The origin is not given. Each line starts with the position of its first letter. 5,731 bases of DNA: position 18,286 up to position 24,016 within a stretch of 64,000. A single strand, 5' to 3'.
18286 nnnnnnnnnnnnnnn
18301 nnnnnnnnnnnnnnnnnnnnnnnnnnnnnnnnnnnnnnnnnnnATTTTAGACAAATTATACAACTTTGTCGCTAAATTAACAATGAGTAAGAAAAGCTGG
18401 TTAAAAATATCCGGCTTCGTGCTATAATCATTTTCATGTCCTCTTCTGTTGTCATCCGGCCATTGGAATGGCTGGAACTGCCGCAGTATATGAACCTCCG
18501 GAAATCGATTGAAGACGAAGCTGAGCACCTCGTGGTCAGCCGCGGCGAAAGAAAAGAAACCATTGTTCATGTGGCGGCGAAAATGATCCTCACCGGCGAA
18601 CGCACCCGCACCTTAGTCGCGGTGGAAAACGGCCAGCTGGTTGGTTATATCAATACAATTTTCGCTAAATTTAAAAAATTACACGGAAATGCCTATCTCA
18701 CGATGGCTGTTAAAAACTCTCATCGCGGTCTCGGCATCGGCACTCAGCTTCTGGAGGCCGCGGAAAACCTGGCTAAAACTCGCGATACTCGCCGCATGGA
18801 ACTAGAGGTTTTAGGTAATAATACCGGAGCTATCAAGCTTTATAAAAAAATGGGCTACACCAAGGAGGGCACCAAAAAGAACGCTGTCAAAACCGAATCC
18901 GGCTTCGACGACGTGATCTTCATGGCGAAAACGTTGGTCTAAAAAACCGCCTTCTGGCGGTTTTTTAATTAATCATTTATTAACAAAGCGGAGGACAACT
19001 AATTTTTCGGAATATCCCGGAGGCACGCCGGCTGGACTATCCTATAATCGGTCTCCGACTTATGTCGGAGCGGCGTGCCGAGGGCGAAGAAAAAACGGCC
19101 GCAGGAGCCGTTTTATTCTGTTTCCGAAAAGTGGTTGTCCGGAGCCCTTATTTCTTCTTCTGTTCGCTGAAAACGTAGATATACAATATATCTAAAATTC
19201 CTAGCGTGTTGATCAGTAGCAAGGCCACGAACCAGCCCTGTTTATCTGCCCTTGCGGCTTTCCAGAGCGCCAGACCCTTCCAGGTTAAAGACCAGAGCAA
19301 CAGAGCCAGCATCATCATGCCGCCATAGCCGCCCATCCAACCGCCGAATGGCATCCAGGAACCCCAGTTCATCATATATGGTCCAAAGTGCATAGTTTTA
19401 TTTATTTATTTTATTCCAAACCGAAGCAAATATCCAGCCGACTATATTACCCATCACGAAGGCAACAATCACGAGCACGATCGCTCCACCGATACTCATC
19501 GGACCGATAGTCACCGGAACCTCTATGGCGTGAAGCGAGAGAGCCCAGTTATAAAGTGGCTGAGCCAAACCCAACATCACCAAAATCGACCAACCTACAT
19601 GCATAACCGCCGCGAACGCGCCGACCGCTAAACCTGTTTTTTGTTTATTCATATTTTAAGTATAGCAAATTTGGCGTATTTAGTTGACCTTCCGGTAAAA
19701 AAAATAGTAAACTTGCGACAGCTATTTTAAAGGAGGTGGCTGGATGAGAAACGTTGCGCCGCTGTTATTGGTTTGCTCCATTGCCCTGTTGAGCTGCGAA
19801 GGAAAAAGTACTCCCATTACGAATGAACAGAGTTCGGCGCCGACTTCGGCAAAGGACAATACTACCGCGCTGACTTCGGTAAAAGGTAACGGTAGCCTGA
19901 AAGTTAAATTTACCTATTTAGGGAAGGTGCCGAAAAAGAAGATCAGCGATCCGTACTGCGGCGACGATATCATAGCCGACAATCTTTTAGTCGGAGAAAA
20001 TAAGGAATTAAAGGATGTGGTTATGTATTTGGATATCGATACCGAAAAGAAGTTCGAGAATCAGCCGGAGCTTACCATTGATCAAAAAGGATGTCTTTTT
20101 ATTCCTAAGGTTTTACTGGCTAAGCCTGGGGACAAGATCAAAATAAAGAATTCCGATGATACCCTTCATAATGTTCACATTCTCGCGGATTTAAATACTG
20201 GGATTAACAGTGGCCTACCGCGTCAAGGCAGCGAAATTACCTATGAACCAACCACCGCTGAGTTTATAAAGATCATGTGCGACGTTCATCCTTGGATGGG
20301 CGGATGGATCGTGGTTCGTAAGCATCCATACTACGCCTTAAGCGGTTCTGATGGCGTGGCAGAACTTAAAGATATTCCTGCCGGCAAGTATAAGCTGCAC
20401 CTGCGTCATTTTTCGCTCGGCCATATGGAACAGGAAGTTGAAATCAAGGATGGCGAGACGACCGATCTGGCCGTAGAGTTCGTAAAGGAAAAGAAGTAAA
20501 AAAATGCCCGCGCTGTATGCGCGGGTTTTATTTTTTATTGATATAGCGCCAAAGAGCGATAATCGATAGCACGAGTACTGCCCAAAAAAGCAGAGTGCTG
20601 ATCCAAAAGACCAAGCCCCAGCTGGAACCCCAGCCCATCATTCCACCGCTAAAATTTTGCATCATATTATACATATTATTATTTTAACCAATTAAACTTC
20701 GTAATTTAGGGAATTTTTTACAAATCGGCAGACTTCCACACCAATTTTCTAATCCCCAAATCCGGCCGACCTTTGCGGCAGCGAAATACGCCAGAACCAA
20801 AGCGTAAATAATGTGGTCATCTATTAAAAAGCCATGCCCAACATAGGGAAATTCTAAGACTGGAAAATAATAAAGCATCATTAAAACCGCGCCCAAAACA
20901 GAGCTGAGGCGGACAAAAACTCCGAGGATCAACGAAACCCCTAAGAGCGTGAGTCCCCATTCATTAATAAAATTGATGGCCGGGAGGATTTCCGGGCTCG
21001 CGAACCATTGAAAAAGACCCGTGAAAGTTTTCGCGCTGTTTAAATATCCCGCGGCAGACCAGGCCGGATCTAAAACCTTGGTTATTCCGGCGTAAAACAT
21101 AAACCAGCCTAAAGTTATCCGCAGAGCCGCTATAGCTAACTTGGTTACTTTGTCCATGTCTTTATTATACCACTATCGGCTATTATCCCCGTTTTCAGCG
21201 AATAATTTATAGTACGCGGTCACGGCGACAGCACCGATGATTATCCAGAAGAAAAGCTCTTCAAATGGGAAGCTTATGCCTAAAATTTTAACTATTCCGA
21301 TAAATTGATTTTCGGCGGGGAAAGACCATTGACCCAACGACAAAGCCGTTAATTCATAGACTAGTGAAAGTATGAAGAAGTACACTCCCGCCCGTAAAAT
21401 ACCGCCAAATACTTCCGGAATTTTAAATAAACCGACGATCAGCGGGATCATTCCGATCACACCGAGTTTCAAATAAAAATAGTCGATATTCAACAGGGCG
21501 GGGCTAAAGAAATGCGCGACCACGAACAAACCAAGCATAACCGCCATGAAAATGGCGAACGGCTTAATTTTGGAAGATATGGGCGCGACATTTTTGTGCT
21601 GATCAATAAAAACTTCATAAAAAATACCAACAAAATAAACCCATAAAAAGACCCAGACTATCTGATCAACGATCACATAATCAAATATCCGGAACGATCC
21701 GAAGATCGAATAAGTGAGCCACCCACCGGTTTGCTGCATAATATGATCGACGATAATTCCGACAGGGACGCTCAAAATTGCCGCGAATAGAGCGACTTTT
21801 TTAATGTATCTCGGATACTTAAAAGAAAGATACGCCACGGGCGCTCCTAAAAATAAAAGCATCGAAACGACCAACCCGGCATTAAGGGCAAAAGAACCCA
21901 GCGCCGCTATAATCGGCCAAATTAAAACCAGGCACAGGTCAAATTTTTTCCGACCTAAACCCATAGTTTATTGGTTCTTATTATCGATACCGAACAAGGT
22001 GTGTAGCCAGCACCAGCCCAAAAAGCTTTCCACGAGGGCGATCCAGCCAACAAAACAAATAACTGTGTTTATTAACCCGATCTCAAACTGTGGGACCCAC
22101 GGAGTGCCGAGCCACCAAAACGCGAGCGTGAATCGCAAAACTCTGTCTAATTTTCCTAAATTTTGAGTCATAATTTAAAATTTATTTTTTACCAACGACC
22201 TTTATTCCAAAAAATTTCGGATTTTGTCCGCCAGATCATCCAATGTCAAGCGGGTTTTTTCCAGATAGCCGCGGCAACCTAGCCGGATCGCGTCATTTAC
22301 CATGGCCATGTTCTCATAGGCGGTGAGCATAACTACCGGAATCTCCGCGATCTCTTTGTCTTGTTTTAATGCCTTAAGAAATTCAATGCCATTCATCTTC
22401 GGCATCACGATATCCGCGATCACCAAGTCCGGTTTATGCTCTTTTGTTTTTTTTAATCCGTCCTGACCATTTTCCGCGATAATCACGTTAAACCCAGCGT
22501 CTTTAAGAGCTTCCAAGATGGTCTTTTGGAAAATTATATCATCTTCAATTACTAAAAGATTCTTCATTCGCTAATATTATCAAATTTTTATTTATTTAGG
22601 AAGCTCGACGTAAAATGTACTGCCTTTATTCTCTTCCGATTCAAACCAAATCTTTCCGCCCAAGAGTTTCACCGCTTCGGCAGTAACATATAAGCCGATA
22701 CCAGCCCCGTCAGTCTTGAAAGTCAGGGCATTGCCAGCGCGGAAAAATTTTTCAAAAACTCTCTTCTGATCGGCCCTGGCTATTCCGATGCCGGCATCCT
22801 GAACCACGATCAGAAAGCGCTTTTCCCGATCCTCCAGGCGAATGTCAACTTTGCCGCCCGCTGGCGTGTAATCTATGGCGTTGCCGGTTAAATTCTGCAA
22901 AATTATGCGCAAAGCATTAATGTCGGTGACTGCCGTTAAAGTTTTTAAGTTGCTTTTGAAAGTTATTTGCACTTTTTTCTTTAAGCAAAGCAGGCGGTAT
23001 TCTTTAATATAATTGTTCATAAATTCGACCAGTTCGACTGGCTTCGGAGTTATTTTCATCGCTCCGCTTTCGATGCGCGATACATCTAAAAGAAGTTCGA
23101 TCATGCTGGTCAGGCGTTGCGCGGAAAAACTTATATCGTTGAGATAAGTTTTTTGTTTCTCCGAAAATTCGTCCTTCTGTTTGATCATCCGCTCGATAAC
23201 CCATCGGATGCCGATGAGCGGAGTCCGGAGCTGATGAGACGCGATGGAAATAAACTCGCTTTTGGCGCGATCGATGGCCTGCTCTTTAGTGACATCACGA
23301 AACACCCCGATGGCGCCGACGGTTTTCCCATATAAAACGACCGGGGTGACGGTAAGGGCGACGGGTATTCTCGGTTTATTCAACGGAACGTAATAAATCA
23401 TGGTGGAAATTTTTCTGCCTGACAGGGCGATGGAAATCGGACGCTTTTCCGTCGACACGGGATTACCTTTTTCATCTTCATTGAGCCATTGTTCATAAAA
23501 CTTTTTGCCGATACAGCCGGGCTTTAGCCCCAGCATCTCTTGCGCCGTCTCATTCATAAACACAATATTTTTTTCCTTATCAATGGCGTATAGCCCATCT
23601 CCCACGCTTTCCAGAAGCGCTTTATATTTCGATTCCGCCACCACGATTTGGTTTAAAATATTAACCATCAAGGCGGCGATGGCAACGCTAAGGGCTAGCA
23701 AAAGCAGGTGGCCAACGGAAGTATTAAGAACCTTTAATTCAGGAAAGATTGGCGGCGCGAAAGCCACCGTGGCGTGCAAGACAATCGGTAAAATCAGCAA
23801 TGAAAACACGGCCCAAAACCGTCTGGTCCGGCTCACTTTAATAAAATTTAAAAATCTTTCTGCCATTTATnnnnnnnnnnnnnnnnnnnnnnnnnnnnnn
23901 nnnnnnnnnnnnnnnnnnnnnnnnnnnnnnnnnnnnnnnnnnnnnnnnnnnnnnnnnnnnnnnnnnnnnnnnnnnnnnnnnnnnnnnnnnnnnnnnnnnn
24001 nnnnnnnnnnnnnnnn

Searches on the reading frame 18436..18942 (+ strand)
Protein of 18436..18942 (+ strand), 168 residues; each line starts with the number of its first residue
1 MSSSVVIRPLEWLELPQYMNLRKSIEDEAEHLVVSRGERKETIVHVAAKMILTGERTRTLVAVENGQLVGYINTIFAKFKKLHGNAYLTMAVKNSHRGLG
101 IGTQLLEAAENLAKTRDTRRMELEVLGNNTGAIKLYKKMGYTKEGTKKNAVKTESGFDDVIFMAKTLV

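Call 76: search_protein_families(library=pfam, proteins=[window:18436-18942:+], max_evalue=0.00001)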
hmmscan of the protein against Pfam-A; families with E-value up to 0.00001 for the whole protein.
window:18436-18942:+ (168 aa): 5 families
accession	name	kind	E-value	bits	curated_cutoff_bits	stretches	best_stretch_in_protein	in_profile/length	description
PF00583.31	Acetyltransf_1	-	2e-18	67.2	20.7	1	53-141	29-116/116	Acetyltransferase (GNAT) family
PF13508.13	Acetyltransf_7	-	1.1e-15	58.1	27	1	57-142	3-83/84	Acetyltransferase (GNAT) domain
PF13673.13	Acetyltransf_10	-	9.3e-12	45.5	23.6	1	47-146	22-112/128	Acetyltransferase (GNAT) domain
PF13420.13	Acetyltransf_4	-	1.1e-09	38.9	24.3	1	49-153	39-146/155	Acetyltransferase (GNAT) domain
PF08445.16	FR47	-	3.4e-06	27.4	22.1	1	88-144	25-80/86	FR47-like protein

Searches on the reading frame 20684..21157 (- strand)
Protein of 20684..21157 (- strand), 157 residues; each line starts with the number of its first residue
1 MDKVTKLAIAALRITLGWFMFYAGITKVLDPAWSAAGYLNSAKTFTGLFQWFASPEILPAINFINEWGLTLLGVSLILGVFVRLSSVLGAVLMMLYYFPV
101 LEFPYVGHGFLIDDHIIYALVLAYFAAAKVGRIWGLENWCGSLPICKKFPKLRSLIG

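Call 79: search_protein_families(library=pfam, proteins=[window:20684-21157:-], max_evalue=0.00001)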
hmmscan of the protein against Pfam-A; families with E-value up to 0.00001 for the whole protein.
window:20684-21157:- (157 aa): 1 family
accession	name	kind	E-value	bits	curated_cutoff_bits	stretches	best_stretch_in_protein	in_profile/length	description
PF07681.17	DoxX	-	5.7e-08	33.7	23.6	1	9-97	2-80/85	DoxX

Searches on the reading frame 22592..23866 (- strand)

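Call 76: search_protein_families(library=pfam, proteins=[window:22592-23866:-], max_evalue=0.00001)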
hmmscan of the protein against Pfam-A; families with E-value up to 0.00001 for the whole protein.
window:22592-23866:- (424 aa): 6 families
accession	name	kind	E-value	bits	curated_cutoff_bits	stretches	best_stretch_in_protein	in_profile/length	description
PF02518.31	HATPase_c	-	1.3e-26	93.6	26.4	1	315-423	2-108/111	Histidine kinase-, DNA gyrase B-, and HSP90-like ATPase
PF00512.31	HisKA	-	2.4e-14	53.6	26.9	1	201-268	1-66/66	His Kinase A (phospho-acceptor) domain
PF00989.32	PAS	-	9.3e-13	48.6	22.6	1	80-192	2-113/113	PAS fold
PF08448.16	PAS_4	-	2.8e-09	37.6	23.1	1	85-195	1-108/110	PAS fold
PF13188.13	PAS_8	-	8.3e-08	32.3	21.8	1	80-129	2-48/65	PAS domain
PF13426.13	PAS_9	-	6.3e-07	30.1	27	1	95-194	7-103/103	PAS domain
